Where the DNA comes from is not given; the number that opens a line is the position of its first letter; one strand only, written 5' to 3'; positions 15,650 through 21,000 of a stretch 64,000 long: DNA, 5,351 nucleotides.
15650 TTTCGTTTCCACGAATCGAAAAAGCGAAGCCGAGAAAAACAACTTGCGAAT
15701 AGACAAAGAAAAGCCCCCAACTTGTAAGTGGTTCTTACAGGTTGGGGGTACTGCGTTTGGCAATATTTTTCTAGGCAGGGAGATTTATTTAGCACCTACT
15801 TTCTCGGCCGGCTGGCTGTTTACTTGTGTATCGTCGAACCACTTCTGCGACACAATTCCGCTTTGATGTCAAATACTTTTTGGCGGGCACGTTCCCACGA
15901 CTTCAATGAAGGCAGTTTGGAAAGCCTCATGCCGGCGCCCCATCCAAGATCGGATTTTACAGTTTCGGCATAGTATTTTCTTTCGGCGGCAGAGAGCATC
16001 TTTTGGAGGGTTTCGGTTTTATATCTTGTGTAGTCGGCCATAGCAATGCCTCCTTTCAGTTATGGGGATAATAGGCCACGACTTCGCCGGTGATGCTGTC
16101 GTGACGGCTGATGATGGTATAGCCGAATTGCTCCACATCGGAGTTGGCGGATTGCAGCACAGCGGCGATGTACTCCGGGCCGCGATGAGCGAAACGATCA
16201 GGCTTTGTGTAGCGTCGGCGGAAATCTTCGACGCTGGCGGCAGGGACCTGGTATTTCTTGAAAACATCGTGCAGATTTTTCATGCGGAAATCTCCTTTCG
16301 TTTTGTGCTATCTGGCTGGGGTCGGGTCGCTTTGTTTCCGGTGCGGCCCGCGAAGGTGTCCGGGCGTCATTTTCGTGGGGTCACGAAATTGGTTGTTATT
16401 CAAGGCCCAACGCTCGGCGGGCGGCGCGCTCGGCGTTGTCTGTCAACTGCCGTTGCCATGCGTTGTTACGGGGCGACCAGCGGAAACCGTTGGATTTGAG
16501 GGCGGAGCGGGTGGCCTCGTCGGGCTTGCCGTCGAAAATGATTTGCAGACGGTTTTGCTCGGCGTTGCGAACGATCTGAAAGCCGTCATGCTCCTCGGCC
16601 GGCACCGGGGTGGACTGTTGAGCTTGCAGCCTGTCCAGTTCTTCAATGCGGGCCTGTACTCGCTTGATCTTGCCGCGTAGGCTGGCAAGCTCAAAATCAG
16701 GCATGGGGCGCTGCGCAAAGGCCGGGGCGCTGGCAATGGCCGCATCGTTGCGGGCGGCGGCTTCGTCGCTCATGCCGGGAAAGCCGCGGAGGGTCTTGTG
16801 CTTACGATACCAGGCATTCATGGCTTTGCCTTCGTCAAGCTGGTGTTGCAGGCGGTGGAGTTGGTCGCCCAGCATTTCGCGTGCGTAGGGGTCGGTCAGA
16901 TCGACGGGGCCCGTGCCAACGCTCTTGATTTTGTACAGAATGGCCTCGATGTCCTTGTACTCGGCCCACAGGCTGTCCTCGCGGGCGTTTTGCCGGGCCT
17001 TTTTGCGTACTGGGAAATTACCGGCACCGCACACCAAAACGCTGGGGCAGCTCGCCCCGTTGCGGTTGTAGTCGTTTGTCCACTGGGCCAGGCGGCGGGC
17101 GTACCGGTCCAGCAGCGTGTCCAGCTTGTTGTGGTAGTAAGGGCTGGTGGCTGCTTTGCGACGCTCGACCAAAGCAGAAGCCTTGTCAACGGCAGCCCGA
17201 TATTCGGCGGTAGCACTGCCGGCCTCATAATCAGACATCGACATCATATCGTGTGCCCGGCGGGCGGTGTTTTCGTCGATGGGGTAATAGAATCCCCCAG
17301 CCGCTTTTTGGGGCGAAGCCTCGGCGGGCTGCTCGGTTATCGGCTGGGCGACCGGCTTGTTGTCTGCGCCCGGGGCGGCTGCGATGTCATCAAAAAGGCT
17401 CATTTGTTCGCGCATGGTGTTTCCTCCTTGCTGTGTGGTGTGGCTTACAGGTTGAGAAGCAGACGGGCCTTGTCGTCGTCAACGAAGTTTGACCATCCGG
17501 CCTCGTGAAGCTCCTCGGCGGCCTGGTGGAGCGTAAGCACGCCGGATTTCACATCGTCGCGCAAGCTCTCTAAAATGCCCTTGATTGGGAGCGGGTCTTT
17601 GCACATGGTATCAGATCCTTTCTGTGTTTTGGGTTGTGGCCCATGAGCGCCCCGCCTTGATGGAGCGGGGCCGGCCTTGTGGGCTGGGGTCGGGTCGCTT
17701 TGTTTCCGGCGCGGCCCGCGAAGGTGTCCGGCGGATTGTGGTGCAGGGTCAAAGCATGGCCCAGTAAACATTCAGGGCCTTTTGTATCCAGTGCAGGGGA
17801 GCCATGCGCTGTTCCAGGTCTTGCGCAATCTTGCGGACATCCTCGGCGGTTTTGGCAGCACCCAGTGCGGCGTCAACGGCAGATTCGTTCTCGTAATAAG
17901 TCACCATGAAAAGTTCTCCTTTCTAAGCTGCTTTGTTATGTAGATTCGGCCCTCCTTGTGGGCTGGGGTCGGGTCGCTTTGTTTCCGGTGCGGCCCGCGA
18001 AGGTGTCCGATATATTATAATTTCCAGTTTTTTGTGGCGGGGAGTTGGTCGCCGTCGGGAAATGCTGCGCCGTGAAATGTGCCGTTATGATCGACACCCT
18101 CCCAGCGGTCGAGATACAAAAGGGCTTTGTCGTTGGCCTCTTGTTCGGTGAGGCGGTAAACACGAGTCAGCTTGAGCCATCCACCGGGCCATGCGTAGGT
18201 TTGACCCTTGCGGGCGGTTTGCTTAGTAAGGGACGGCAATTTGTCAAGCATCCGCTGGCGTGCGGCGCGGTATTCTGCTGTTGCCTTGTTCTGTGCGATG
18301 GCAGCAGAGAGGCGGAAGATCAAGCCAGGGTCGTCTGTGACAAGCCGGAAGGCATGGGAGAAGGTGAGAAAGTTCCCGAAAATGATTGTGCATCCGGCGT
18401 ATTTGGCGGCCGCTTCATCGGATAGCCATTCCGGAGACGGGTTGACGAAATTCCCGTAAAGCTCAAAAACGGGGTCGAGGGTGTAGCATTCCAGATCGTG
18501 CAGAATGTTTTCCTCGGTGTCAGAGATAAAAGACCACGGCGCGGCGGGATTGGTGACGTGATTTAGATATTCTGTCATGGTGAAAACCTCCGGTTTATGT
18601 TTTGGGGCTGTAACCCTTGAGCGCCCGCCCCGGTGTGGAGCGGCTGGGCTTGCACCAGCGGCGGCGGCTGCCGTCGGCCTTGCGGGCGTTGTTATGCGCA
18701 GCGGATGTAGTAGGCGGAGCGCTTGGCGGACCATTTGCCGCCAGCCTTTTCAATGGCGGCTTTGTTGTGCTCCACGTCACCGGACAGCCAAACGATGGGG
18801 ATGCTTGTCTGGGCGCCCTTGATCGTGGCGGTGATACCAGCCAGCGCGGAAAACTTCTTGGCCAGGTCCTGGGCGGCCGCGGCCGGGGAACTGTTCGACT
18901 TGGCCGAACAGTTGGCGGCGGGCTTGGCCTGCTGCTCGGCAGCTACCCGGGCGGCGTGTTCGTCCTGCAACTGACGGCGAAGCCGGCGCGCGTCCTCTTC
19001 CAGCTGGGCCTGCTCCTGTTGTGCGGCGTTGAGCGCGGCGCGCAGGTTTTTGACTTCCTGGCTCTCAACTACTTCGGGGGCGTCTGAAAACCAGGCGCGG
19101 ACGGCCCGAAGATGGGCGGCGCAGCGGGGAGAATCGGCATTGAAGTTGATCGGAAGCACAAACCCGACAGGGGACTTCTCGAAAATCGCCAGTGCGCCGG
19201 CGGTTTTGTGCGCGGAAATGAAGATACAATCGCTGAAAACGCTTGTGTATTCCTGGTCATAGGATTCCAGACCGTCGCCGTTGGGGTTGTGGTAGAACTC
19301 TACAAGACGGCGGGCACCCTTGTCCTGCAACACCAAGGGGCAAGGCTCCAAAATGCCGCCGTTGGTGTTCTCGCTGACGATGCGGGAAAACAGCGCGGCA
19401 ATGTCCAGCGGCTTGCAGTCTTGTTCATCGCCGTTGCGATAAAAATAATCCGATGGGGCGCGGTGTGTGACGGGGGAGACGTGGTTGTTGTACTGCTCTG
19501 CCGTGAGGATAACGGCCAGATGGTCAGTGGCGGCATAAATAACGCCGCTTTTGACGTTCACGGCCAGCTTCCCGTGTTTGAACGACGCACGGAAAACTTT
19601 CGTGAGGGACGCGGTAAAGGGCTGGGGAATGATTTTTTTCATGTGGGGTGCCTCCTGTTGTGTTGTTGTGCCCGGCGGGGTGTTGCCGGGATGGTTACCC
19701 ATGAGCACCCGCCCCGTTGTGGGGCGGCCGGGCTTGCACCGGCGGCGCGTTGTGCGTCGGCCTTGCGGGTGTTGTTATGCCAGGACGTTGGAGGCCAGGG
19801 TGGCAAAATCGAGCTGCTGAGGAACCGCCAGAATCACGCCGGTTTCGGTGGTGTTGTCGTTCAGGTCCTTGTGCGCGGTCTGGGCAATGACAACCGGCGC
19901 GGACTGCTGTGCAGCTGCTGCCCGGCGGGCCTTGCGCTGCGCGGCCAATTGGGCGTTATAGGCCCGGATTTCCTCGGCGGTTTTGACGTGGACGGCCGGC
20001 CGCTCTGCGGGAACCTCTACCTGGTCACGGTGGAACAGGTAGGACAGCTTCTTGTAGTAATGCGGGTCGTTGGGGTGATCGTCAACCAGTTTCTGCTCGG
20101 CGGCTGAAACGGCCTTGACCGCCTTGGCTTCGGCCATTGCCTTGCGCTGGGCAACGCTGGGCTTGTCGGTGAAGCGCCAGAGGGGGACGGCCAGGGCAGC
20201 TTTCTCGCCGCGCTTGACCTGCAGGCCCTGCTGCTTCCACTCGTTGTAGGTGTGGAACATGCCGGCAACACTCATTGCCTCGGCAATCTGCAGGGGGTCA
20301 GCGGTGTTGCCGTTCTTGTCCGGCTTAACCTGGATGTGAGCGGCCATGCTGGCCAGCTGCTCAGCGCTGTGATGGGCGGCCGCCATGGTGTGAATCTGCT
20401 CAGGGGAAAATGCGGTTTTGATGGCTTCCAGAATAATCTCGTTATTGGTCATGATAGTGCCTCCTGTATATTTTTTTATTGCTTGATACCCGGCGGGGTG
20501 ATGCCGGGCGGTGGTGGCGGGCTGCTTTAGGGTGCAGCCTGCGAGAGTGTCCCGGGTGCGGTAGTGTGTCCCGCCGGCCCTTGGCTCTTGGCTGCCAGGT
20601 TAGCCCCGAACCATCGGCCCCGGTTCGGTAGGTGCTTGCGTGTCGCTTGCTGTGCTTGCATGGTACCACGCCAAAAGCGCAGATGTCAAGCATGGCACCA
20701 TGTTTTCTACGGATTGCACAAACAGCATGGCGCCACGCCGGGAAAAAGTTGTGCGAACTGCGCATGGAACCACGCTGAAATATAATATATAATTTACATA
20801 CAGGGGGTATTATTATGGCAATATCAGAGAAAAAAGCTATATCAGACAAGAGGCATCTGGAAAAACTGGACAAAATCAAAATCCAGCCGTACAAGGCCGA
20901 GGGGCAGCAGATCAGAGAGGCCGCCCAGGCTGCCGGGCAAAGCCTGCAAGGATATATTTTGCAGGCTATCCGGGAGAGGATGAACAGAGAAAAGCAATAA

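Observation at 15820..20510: Families of structured repeats occupy nearly every intergenic gap of a reverse-oriented operon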

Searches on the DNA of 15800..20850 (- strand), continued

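Call 48: build_rna_model(alignment_id=A1, structure=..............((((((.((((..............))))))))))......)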
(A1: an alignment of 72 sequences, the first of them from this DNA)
Model R1 built from alignment A1 (72 sequences, 55 columns); structure: as given.
model positions 50; base pairs 10; branch points 0; effective number of sequences 10.44; information 1.106 bits per position. Calibrated on 0.2 Mb of random sequence (short: E-values are rough).
structure used (alignment columns):
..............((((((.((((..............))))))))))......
